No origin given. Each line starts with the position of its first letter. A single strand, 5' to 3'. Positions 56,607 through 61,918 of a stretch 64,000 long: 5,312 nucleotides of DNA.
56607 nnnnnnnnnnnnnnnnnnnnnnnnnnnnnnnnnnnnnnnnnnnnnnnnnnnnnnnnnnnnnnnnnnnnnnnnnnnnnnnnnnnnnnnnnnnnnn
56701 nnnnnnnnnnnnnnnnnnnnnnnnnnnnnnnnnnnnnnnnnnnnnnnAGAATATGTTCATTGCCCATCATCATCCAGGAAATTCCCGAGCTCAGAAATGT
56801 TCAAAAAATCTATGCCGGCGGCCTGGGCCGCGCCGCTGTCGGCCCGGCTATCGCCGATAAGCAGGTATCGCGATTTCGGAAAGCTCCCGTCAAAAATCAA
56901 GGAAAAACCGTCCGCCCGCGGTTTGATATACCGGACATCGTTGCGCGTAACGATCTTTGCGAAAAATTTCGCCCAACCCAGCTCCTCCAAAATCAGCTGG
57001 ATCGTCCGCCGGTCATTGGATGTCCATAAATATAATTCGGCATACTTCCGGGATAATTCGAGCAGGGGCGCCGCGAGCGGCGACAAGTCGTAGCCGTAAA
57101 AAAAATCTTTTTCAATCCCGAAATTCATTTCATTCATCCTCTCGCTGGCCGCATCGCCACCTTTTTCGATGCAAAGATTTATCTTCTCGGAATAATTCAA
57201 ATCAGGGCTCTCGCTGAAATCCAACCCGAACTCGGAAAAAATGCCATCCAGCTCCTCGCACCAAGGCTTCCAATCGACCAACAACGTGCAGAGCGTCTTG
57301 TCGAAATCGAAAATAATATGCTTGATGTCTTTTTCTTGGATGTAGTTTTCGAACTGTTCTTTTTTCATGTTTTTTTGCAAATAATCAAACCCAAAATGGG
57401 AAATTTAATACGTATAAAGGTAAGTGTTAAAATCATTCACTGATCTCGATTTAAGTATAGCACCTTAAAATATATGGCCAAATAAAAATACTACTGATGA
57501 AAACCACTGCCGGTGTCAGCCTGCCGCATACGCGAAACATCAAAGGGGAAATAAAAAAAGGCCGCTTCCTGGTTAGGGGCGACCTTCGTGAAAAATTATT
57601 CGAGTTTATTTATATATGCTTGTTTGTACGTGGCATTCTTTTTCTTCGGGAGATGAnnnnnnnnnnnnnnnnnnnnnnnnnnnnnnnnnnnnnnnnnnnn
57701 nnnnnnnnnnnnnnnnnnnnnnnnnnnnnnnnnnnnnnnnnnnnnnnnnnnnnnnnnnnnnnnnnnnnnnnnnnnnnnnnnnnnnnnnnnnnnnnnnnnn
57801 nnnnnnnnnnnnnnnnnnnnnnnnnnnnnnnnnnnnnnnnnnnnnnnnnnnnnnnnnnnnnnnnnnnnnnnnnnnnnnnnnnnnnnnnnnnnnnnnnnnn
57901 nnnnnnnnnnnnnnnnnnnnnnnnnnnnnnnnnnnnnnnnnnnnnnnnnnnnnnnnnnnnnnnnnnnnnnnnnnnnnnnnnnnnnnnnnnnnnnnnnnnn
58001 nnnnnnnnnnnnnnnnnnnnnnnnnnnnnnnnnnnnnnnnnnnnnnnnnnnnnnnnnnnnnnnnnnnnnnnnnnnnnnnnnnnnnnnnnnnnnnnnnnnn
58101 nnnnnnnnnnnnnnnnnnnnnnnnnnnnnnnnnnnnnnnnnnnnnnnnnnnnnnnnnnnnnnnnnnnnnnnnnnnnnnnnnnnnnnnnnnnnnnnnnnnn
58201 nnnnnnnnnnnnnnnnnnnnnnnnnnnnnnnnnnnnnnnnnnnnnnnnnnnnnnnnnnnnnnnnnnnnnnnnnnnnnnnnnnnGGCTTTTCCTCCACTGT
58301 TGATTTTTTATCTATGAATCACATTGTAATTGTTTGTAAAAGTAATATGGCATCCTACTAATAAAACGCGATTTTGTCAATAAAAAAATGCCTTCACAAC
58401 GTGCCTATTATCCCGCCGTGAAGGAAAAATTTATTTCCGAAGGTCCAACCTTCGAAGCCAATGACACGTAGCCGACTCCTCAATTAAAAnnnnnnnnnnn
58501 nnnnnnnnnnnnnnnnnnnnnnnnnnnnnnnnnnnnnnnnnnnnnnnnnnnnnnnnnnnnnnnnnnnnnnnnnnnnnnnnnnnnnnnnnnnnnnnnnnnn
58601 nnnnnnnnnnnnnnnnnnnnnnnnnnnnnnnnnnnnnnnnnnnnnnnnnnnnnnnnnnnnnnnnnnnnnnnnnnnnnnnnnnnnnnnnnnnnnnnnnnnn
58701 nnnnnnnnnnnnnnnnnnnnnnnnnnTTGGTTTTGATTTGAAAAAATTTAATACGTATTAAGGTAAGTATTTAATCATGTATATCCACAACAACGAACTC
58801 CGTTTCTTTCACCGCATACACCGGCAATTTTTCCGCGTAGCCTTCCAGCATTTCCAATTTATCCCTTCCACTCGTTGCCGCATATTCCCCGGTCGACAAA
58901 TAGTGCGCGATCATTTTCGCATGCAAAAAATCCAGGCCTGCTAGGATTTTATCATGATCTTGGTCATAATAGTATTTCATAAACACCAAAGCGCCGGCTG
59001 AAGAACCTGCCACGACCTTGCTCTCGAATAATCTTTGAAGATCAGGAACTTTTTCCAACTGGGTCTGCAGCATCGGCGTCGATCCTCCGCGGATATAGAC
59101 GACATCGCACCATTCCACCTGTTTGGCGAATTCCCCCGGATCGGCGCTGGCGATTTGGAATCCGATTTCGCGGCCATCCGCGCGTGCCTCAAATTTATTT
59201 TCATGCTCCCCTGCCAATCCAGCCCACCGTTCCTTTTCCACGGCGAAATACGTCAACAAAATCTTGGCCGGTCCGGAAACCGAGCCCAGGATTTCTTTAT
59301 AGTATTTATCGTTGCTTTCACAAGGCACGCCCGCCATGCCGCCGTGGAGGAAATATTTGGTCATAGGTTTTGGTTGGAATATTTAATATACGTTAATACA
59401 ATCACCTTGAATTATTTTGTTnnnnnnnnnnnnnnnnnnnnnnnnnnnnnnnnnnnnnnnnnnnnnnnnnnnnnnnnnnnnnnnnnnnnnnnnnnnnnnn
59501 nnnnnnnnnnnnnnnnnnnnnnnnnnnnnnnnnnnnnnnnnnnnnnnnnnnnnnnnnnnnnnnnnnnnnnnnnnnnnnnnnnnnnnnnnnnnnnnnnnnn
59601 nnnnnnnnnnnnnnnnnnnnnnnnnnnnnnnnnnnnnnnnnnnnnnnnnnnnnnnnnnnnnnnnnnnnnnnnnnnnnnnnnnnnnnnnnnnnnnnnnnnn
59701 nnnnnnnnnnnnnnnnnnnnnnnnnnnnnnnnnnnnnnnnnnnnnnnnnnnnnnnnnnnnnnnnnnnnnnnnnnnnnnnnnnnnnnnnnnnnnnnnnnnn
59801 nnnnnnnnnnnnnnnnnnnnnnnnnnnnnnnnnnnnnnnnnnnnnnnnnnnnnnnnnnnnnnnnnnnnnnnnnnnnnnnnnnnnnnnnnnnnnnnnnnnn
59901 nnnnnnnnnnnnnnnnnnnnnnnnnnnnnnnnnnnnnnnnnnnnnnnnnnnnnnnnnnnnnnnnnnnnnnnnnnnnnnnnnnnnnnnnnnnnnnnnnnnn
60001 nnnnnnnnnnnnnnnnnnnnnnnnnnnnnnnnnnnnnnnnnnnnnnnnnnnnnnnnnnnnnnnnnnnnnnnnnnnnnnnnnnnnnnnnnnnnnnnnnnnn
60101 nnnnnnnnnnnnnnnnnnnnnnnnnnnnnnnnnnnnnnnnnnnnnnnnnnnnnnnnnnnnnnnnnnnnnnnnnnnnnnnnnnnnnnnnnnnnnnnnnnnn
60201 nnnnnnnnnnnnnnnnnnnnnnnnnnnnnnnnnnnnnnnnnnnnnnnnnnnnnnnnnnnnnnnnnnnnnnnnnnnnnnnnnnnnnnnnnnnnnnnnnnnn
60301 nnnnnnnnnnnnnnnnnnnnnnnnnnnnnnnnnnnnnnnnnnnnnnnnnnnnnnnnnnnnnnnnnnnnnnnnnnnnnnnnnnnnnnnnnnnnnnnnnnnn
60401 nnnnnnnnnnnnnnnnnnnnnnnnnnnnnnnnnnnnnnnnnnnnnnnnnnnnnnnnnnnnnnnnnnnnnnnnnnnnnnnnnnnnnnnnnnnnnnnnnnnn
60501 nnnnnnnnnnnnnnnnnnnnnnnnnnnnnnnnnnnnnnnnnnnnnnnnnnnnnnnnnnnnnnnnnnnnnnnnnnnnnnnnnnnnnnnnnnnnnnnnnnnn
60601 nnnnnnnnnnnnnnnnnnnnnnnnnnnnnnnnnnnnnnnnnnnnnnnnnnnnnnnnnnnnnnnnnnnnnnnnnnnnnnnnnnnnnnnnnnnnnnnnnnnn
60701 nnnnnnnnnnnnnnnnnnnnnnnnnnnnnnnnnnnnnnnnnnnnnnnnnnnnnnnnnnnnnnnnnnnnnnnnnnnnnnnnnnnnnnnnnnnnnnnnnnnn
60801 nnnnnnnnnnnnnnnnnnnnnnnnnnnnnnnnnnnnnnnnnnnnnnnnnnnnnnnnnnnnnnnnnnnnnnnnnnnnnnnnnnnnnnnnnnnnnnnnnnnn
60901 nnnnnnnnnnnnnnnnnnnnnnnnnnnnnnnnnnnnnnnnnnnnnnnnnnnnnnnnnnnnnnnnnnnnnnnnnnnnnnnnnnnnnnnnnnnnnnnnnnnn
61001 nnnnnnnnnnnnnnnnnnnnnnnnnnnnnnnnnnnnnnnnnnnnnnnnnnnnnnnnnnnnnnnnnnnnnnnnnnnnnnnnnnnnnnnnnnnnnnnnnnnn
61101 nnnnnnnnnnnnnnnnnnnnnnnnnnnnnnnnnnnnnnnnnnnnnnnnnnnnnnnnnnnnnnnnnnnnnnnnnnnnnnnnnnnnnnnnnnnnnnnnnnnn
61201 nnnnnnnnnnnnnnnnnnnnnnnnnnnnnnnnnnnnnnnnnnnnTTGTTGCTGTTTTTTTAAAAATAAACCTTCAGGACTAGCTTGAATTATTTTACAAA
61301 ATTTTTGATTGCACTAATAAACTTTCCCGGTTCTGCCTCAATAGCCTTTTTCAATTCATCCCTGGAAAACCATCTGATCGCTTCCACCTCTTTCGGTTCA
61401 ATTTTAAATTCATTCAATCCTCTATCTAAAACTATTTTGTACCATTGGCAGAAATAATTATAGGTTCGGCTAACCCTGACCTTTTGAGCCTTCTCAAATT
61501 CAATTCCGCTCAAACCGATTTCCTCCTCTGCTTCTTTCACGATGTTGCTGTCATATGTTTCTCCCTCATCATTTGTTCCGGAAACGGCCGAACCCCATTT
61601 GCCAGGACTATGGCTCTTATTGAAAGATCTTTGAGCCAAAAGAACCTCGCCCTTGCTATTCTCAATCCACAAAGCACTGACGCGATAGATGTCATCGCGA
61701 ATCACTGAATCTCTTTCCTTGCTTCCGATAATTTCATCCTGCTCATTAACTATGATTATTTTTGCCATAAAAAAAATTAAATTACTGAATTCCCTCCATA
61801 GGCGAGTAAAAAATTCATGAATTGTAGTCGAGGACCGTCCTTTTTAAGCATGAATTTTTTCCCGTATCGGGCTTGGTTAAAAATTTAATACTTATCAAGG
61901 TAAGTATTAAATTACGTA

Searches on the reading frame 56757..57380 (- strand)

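Call 8: search_protein_families(library=pfam, proteins=[window:56757-57380:-], max_evalue=0.01)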
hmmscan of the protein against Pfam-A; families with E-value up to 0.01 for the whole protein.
window:56757-57380:- (207 aa): 3 families
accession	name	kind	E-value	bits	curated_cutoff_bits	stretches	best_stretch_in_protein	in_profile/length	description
PF13419.12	HAD_2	-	1.8e-14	54.7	23.8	1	22-193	1-176/178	Haloacid dehalogenase-like hydrolase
PF00702.32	Hydrolase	-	1.4e-11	45.5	26.4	1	19-189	1-191/191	haloacid dehalogenase-like hydrolase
PF03031.24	NIF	-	0.0085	16.2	21.8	0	101-150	41-91/160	NLI interacting factor-like phosphatase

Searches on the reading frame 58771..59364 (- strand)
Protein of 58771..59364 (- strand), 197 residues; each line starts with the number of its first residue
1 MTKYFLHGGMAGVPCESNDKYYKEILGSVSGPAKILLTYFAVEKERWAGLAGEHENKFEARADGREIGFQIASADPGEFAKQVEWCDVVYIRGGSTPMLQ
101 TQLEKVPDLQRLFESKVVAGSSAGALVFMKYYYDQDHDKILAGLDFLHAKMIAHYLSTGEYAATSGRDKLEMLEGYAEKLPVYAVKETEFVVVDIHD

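Call 8: search_protein_families(library=pfam, proteins=[window:58771-59364:-], max_evalue=0.01)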
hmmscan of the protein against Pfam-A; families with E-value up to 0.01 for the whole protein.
window:58771-59364:- (197 aa): 1 family
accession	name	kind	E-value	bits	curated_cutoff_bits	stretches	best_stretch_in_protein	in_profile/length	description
PF03575.23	Peptidase_S51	-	4.4e-09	36.8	23.9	1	71-194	68-199/206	Peptidase family S51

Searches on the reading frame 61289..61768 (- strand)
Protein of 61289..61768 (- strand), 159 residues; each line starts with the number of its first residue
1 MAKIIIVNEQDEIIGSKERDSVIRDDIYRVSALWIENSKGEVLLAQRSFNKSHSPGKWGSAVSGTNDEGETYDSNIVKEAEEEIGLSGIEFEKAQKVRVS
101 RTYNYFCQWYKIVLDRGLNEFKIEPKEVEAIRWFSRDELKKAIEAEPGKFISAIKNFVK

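Call 8: search_protein_families(library=pfam, proteins=[window:61289-61768:-], max_evalue=0.01)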
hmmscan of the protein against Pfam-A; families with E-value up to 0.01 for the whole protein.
window:61289-61768:- (159 aa): 2 families
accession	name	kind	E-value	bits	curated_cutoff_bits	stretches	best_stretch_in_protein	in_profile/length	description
PF00293.34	NUDIX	-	4.5e-17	62.8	21.1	1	30-151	6-131/134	NUDIX domain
PF14815.12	NUDIX_4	-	0.0071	16.6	35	0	32-141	2-100/113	NUDIX domain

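Call 11: find_encoding_contigs(protein=window:61289-61768:-, flank=10000, max_places=10)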
Protein window:61289-61768:- (159 aa): 2 contigs read that carry it; 2 places shown.
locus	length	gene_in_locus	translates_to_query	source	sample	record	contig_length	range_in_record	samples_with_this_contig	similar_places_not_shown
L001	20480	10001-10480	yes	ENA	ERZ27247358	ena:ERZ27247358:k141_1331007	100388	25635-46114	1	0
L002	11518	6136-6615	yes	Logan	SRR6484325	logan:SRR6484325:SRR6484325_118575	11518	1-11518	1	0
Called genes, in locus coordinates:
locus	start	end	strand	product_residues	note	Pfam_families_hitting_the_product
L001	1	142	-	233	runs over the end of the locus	-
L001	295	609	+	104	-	-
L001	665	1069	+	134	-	-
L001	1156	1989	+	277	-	PF02498:Bro-N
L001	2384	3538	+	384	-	PF13784:Fic_N, PF02661:Fic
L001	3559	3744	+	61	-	-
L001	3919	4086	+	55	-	PF04014:MazE_antitoxin (weak)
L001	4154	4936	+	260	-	PF01555:N6_N4_Mtase, PF01170:UPF0020 (faint), PF01555:N6_N4_Mtase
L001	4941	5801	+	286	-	-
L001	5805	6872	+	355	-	PF02086:MethyltransfD12, PF03602:Cons_hypoth95 (faint)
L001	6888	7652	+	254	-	PF06044:DpnI, PF17726:DpnI_C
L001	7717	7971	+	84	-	PF27350:AF_1447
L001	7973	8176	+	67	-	-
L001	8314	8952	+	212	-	-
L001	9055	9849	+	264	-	PF08378:NERD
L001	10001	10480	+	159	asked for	PF00293:NUDIX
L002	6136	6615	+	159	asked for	PF00293:NUDIX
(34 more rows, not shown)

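Call 41: find_homologous_proteins(query=window:61289-61768:-, max_evalue=1e-10)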
Query window:61289-61768:- (159 aa): 1001 proteins with E <= 1e-10 among 1045 candidates; the best 120 are listed.
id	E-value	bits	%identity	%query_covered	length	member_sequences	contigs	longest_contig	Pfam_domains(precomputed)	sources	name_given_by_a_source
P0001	6.2e-98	343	100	100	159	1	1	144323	PF00293.35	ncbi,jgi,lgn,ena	ncbi:MAG: NUDIX domain-containing protein [Parcubacteria group bacterium]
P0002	1.2e-75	271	78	98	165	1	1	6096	PF00293.35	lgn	-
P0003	1.1e-73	264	74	98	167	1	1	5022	PF00293.35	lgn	-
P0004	4.1e-73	262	75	99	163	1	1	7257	PF00293.35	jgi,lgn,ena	-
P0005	2.4e-66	240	70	99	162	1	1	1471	PF00293.35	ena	-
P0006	9.0e-63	229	63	98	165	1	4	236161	PF00293.35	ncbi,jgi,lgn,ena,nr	ncbi:MAG: NUDIX domain-containing protein [Parcubacteria group bacterium]|jgi:isopentenyl-diphosphat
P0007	9.2e-63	229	65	99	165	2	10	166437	PF00293.35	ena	-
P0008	7.6e-62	226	62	100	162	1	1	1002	PF00293.35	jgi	jgi:isopentenyl-diphosphate delta-isomerase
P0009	4.4e-59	217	63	99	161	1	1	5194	PF00293.35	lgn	-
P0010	1.9e-58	215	63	99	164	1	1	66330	PF00293.35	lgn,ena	-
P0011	4.8e-58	213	61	99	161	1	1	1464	PF00293.35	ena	-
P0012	7.6e-58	213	59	99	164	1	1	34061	PF00293.35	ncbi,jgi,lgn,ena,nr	ncbi:MAG: NUDIX domain-containing protein [Candidatus Moranbacteria bacterium]|nr:NUDIX domain-conta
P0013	2.5e-57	211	61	99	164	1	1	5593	PF00293.35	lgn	-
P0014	3.7e-57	210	60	97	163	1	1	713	PF00293.35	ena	-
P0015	3.8e-57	210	61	97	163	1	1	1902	PF00293.35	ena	-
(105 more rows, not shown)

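Call 42: find_encoding_contigs(protein=P0002, flank=4000, max_places=2)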
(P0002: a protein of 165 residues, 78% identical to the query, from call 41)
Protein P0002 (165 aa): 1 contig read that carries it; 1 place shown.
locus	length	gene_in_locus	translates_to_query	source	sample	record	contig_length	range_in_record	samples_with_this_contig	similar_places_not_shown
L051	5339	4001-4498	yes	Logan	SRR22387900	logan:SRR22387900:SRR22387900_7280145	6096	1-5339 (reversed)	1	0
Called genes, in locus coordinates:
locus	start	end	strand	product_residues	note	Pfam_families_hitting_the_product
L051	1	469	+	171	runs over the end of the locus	PF00466:Ribosomal_L10, PF27436:RL10_C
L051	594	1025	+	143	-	PF16320:Ribosomal_L12_N, PF00542:Ribosomal_L12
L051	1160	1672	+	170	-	PF13310:Virulence_RhuM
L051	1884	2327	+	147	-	PF00293:NUDIX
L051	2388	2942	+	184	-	PF20803:PaaX_M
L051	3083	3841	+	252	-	PF00657:Lipase_GDSL, PF13472:Lipase_GDSL_2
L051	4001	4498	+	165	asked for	PF00293:NUDIX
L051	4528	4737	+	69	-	-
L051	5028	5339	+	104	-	?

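Call 43: find_encoding_contigs(protein=P0003, flank=4000, max_places=2)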
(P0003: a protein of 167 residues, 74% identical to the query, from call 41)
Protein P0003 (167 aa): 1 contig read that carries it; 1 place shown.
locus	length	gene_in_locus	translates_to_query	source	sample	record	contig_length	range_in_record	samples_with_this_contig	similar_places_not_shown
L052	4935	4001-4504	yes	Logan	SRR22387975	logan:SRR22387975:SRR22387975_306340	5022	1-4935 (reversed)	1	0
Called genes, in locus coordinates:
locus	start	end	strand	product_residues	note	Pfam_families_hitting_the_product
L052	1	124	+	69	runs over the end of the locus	?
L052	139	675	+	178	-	PF08002:DUF1697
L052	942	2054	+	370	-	PF13439:Glyco_transf_4, PF00534:Glycos_transf_1, PF13692:Glyco_trans_1_4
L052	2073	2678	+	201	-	-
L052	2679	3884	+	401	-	PF13439:Glyco_transf_4, PF20706:GT4-conflict, PF00534:Glycos_transf_1, PF13692:Glyco_trans_1_4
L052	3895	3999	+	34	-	-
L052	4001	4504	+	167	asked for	PF00293:NUDIX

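Call 44: find_encoding_contigs(protein=P0004, flank=4000, max_places=2)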
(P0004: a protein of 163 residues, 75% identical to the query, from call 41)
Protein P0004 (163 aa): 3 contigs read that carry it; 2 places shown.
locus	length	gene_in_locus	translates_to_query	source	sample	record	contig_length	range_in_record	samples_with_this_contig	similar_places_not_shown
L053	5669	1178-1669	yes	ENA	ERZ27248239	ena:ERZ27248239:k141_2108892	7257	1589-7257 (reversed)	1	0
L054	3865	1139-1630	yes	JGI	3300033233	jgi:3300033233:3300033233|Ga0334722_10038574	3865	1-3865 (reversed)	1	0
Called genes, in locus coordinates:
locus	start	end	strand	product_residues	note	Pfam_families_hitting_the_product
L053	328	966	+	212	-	-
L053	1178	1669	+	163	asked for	PF00293:NUDIX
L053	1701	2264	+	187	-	PF01928:CYTH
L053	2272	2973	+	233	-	-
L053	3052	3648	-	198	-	-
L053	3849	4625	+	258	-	PF01145:Band_7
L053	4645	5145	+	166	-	-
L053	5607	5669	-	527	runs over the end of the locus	PF00239:Resolvase, PF07508:Recombinase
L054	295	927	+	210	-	-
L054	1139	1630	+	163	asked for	PF00293:NUDIX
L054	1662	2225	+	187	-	PF01928:CYTH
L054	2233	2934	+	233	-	-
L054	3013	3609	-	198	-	-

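Call 70: search_protein_families(library=padloc, proteins=[window:61289-61768:-], max_evalue=0.001)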
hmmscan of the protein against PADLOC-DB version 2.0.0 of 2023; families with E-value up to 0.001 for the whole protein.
window:61289-61768:- (159 aa): 1 family
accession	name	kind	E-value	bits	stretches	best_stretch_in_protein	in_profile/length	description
PDLC04899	PDC-S07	-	5.1e-07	27.4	1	29-141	8-114/135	-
